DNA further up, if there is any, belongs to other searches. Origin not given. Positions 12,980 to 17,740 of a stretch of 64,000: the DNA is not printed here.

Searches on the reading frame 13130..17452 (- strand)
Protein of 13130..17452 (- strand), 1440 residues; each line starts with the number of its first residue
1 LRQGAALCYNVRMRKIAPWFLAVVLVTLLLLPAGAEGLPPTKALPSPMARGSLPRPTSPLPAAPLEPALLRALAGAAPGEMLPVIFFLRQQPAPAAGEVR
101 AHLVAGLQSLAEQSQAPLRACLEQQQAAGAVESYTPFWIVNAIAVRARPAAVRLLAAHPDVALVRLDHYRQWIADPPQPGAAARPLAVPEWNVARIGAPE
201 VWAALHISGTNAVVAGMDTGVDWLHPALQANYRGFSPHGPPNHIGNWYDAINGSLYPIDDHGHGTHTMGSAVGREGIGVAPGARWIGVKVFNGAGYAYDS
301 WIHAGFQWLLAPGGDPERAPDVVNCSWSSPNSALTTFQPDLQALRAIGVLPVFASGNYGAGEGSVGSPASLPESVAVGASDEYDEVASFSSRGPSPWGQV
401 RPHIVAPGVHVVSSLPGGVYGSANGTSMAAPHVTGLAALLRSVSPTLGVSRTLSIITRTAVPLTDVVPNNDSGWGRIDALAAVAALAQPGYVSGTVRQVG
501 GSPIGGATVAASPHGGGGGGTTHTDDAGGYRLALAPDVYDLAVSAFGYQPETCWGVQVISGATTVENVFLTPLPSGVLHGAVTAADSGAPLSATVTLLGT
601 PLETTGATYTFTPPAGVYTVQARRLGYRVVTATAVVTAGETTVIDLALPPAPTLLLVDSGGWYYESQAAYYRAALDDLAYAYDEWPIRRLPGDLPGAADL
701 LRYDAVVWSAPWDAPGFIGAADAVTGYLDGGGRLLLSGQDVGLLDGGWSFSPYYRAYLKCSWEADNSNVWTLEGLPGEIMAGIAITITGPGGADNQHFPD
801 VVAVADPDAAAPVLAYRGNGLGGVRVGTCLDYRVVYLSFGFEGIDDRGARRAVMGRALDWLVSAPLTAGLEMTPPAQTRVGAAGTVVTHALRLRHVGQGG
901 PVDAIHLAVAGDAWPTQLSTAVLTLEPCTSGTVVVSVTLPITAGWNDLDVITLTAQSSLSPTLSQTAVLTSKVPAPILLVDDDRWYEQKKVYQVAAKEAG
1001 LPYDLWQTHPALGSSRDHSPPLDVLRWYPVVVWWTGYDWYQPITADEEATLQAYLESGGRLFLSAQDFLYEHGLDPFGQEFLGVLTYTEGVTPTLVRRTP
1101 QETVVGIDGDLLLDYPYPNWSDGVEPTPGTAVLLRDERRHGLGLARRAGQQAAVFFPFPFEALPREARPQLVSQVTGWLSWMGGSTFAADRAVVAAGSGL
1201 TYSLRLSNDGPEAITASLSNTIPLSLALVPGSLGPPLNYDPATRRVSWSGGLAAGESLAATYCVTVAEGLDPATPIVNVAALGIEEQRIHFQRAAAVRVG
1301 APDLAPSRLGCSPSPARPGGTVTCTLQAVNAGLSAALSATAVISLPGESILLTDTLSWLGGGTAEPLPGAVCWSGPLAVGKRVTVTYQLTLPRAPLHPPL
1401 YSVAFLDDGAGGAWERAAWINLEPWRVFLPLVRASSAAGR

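Call 78: search_solved_structures(query=window:13130-17452:-, max_evalue=1e-10)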
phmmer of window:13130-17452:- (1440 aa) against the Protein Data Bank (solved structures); distinct sequences matched with E-value up to 1e-10: 142 (the best 60 are shown).
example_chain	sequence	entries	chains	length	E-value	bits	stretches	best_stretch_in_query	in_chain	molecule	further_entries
3whi_A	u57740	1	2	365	3.5e-34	121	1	102-456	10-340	Subtilisin E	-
3afg_A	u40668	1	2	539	9.5e-34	119.6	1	192-560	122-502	Subtilisin-like serine protease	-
9ues_B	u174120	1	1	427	6.3e-32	113.5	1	193-560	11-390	Subtilisin-like serine protease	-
2zwo_A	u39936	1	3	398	3.4e-29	104.5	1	136-442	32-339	Tk-subtilisin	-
2z2z_A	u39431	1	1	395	4.3e-29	104.1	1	136-442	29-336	Tk-subtilisin precursor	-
2e1p_A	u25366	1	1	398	4.4e-29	104.1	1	136-442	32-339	Tk-subtilisin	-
4jp8_A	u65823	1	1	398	5.1e-29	103.9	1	137-442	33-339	Tk-subtilisin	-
3wiu_A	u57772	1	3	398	5.9e-29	103.7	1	136-442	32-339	Tk-subtilisin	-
2zwp_A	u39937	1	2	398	6e-29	103.6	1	136-442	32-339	Tk-subtilisin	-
3vhq_A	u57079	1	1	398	6.2e-29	103.6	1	136-442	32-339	Tk-subtilisin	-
3wiv_A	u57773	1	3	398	9.4e-29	103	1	136-442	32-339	Tk-subtilisin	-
1sbt_A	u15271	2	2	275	5.2e-28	100.5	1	191-465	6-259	SUBTILISIN BPN' | SUBTILISIN NOVO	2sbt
1s01_A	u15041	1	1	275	2e-27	98.6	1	191-465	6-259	Subtilisin BPN'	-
1sbi_A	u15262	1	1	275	3.4e-27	97.8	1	191-465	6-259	SUBTILISIN 8397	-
5gl8_A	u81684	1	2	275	3.5e-27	97.8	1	191-457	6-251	Subtilisin NAT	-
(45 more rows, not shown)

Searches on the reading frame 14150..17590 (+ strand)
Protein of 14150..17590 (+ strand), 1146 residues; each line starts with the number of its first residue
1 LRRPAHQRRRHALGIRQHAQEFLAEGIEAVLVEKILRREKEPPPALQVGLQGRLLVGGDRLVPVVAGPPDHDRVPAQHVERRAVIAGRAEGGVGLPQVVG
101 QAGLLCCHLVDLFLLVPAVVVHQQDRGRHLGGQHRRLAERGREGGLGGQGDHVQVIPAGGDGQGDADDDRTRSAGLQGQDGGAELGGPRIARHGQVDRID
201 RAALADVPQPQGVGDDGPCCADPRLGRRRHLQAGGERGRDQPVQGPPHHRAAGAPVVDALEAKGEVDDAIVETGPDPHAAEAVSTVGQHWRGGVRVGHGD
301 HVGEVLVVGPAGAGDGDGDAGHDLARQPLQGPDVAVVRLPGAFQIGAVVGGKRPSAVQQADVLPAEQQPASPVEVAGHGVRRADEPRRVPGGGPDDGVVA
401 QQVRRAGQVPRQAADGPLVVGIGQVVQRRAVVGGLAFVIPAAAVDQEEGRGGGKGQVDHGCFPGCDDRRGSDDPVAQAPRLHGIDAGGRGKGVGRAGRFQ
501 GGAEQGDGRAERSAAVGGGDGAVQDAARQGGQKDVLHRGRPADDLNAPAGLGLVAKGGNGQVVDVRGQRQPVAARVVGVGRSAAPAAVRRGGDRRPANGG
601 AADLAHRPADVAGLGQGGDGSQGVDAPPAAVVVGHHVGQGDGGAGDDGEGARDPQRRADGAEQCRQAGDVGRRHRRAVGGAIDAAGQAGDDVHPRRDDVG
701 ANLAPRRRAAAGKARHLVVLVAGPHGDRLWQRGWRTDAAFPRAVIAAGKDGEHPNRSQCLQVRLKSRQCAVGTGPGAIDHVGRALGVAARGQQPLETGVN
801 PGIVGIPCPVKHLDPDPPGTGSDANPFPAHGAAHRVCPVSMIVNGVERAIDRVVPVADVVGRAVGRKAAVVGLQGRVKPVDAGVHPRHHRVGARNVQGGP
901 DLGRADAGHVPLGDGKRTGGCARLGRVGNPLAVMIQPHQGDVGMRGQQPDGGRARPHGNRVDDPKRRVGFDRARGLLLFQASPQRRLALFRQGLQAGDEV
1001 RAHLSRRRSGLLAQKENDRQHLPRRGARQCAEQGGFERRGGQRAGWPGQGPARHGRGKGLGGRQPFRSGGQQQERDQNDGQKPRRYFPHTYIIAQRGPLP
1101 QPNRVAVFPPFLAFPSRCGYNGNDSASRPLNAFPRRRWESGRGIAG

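Call 77: search_solved_structures(query=window:14150-17590:+, max_evalue=1e-10)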
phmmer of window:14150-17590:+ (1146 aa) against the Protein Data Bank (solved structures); distinct sequences matched with E-value up to 1e-10: 0.
